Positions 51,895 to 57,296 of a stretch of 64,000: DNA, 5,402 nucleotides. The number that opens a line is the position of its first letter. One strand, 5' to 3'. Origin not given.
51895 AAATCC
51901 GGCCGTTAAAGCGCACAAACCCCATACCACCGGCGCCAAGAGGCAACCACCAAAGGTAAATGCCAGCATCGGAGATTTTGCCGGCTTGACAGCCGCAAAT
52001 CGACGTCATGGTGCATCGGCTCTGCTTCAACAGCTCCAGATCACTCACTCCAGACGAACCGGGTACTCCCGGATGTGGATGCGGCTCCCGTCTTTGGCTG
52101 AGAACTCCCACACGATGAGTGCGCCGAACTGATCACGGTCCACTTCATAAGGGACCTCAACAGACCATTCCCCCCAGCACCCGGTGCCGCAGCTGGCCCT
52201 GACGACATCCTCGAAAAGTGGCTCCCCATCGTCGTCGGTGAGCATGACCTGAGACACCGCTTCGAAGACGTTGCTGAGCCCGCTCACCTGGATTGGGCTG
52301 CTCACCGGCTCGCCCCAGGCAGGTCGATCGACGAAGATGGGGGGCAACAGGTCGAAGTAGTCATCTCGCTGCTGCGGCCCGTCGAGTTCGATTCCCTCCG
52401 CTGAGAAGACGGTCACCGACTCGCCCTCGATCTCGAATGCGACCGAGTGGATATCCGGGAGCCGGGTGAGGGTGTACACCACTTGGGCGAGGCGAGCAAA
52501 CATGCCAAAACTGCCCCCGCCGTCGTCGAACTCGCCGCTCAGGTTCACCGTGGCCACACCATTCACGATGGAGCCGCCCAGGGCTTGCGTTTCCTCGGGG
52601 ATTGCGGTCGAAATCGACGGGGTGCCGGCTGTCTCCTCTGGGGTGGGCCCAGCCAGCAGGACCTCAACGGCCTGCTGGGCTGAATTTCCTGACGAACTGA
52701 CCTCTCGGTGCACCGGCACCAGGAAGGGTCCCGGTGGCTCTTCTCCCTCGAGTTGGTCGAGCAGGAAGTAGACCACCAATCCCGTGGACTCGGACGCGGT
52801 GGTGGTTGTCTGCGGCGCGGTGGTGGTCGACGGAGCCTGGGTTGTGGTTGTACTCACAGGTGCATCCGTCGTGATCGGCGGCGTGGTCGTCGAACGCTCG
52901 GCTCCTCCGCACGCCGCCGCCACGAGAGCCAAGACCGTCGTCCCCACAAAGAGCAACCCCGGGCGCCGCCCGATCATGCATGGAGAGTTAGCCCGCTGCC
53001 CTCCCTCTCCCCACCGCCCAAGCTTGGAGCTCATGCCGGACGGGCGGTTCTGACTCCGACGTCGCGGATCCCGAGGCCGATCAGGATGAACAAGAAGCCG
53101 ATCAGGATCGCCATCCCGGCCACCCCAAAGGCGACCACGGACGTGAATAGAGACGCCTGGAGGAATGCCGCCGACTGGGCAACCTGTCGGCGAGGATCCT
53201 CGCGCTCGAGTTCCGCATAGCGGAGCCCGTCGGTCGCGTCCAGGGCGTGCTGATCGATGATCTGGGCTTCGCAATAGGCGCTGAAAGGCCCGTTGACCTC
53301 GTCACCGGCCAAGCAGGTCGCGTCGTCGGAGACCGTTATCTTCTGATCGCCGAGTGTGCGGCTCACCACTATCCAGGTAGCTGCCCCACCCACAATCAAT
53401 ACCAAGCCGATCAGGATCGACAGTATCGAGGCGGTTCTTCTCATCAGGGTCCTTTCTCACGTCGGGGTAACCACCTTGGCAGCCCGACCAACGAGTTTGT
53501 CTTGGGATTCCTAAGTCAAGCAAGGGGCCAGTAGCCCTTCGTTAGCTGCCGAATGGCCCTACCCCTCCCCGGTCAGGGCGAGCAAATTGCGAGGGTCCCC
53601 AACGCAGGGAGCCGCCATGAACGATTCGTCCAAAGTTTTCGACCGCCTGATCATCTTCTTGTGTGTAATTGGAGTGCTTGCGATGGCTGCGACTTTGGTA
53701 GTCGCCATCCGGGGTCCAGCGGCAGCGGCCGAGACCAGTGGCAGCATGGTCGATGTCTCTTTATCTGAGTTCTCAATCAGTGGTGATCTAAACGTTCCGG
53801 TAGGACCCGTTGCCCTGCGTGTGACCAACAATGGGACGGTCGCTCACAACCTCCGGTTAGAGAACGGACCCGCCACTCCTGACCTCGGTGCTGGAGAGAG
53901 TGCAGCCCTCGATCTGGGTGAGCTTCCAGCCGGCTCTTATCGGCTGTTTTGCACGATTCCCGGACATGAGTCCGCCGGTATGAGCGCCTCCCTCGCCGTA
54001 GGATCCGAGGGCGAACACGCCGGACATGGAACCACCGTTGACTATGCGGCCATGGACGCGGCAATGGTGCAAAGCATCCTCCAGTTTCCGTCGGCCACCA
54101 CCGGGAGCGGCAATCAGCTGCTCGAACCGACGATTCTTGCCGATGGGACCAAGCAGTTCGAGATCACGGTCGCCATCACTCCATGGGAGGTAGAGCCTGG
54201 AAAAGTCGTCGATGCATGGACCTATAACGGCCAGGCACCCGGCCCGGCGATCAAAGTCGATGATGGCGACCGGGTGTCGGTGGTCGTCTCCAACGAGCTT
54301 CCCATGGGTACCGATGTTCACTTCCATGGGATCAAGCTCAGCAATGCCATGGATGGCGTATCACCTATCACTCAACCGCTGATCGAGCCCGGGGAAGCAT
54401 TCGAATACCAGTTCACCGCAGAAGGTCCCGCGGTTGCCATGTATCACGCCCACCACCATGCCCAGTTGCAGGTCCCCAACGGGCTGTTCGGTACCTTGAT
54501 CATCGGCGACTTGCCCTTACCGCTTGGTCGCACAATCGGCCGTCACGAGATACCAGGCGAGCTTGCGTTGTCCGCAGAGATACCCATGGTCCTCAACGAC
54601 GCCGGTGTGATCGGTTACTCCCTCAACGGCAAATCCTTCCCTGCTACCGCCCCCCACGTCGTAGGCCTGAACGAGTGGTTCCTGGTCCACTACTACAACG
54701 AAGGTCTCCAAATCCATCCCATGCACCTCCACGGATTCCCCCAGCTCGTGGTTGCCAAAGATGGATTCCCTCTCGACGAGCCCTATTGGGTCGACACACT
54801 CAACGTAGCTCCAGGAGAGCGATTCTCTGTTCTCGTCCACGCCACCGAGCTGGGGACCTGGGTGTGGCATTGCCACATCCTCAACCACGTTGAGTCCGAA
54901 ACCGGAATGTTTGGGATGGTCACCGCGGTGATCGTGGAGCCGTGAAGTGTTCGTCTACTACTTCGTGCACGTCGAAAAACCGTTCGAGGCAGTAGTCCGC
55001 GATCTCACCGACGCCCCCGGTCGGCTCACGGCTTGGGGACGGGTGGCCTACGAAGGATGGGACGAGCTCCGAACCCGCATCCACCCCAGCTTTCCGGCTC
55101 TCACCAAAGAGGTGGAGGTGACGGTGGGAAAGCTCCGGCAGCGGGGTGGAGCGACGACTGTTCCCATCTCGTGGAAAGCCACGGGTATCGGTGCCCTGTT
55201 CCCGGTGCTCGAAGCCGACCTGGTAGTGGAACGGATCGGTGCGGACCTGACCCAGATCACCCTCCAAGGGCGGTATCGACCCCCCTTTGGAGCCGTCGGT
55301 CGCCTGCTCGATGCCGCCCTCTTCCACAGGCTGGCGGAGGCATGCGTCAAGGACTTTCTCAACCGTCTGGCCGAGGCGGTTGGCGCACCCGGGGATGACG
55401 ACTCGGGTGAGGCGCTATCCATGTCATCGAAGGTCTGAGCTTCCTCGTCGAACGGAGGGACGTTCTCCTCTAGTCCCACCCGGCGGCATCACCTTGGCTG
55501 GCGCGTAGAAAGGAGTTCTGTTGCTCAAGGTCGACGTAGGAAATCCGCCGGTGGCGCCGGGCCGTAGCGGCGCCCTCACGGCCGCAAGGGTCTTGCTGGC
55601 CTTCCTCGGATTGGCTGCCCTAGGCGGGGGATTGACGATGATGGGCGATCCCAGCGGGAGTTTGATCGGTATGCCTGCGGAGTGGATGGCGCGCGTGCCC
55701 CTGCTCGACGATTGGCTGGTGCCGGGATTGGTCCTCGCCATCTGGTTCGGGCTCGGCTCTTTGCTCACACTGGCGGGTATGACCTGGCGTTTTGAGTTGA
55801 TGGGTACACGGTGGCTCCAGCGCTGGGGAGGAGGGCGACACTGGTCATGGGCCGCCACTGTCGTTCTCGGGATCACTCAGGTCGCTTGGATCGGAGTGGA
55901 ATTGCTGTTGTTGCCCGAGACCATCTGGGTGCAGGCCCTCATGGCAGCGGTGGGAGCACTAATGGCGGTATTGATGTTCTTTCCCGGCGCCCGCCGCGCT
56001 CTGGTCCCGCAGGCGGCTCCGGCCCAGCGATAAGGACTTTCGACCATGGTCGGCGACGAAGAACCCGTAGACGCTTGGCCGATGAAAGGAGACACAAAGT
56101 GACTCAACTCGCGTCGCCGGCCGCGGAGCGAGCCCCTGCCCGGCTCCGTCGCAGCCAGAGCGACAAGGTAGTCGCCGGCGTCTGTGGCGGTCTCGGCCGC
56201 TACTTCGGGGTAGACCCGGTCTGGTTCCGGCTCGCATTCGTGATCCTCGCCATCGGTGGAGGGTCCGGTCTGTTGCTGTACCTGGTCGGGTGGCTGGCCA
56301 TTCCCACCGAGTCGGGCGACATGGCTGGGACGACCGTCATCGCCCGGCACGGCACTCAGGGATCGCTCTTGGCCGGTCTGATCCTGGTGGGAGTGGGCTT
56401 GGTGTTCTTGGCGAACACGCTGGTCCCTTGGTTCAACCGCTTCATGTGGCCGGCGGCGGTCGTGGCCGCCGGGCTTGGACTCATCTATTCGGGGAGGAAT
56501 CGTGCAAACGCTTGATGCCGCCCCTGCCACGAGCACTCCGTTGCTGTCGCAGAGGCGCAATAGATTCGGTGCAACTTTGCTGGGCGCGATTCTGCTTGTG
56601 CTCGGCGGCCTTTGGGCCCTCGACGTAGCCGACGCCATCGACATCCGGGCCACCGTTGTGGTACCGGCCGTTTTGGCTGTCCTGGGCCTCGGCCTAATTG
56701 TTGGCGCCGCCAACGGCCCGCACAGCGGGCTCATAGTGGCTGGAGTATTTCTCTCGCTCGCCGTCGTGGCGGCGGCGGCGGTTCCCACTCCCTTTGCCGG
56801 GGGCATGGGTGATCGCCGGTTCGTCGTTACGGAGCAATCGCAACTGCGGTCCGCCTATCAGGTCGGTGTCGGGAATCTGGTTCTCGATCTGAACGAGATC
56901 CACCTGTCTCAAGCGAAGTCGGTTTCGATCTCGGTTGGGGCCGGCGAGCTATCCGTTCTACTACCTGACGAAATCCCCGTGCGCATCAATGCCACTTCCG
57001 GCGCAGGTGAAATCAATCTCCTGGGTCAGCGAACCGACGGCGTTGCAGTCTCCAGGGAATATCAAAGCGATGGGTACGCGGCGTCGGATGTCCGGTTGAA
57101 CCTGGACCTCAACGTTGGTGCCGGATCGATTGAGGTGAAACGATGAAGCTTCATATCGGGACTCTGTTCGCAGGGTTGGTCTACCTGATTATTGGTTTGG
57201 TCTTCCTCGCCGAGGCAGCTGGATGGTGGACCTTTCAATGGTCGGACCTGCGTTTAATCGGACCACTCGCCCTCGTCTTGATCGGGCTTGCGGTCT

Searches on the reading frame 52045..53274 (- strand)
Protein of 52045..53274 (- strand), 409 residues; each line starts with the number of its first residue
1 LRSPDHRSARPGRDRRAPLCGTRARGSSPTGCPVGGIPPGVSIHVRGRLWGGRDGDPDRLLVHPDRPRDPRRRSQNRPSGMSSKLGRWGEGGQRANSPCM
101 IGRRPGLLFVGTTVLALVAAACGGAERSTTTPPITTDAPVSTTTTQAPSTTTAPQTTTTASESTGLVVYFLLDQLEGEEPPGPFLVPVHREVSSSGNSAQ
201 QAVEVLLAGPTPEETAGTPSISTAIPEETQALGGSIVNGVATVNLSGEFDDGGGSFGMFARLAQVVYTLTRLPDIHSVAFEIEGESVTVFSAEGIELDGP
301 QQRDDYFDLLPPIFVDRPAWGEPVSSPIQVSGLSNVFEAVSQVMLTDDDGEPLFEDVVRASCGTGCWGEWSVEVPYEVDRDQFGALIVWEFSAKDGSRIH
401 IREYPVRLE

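Call 21: search_protein_families(library=pfam, proteins=[window:52045-53274:-])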
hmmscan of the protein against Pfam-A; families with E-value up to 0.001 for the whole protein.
window:52045-53274:- (409 aa): 2 families
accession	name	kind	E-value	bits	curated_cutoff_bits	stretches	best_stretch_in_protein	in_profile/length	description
PF10646.14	Germane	-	4.3e-21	76.1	23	1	168-287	2-116/117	Sporulation and spore germination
PF10648.15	Gmad2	-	1.1e-20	74.1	25.7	1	313-397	2-86/86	Immunoglobulin-like domain of bacterial spore germination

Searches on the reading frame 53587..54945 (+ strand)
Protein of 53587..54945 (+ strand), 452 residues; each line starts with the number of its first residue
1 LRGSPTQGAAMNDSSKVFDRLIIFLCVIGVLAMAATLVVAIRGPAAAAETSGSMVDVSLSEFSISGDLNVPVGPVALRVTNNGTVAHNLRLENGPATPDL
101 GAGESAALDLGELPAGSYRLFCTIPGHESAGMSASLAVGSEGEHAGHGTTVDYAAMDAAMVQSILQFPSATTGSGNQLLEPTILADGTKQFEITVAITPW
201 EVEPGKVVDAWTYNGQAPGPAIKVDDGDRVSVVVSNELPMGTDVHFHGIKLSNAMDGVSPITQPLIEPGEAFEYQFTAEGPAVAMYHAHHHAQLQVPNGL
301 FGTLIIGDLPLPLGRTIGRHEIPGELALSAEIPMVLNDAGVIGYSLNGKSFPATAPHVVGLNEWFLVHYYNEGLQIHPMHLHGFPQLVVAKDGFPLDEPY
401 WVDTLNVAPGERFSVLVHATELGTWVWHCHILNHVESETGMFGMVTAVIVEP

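Call 21: search_protein_families(library=pfam, proteins=[window:53587-54945:+])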
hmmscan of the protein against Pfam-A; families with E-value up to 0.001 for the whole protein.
window:53587-54945:+ (452 aa): 5 families
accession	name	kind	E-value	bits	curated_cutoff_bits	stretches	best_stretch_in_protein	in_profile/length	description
PF07732.21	Cu-oxidase_3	-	1.2e-34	119.3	21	1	199-308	6-116/119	Multicopper oxidase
PF07731.20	Cu-oxidase_2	-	6.6e-25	87.9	20.4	1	343-441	23-129/137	Multicopper oxidase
PF13473.12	Cupredoxin_1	-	5.9e-07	29.9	27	1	33-126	3-96/104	Cupredoxin-like domain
PF00394.28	Cu-oxidase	-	3.6e-06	27.6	21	1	380-450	84-153/157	Multicopper oxidase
PF06525.17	SoxE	-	1.4e-05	25.1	21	1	77-139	76-139/149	Sulfocyanin (SoxE) domain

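Call 54: search_protein_families(library=ncbifam, proteins=[window:53617-54945:+], max_evalue=0.01)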
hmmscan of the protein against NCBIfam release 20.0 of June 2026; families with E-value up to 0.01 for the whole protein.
window:53617-54945:+ (442 aa): 11 families
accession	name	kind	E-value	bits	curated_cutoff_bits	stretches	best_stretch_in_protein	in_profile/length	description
TIGR01480.1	copper_res_A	subfamily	1.7e-40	139.1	478.95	2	175-297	42-161/593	copper resistance system multicopper oxidase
NF008205.1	PRK10965.1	equivalog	3e-25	89.1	525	2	167-300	33-167/529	multicopper oxidase CueO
TIGR03388.1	ascorbase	equivalog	6.2e-20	71.4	614.8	1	201-296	23-119/542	L-ascorbate oxidase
TIGR03389.1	laccase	equivalog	3.2e-17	62.5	558.9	1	200-296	24-120/539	laccase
TIGR02376.1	Cu_nitrite_red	equivalog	3.5e-17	62.7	296.3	2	180-296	29-144/326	copper-containing nitrite reductase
TIGR03390.1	ascorbOXfungal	equivalog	3.6e-12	45.6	445.35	1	203-298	32-129/538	L-ascorbate oxidase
NF008135.0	PRK10883.1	equivalog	2.5e-10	39.5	581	1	149-298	15-165/471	cell division protein FtsP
NF045554.1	AmiPhnlOxPhsA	equivalog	2.5e-10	39.5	950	1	200-254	45-97/581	O-aminophenol oxidase PhsA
TIGR03094.1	sulfo_cyanin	equivalog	9.3e-05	22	168.4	0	92-130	148-186/195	sulfocyanin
TIGR03095.1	rusti_cyanin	equivalog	0.0034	17.6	146.7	0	105-125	124-144/148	rusticyanin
NF051440.1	CuResCopIPSEAE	equivalog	0.0078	16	280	0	104-128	154-178/180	copper-resistant cuproprotein CopI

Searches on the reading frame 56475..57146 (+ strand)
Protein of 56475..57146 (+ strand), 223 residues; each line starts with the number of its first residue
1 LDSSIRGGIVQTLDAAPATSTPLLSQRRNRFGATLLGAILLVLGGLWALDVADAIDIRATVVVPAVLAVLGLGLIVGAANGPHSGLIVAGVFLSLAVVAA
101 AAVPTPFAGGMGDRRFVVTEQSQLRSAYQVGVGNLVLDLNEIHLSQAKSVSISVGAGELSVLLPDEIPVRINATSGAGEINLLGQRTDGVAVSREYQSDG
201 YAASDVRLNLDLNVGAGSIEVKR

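Call 21: search_protein_families(library=pfam, proteins=[window:56475-57146:+])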
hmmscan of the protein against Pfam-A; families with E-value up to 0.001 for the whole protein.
window:56475-57146:+ (223 aa): 1 family
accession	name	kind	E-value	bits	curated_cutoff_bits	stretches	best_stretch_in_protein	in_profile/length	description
PF09922.15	LiaF-like_C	-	4.3e-13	49.6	29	1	127-221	18-114/114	Cell wall-active antibiotics response LiaF, C-terminal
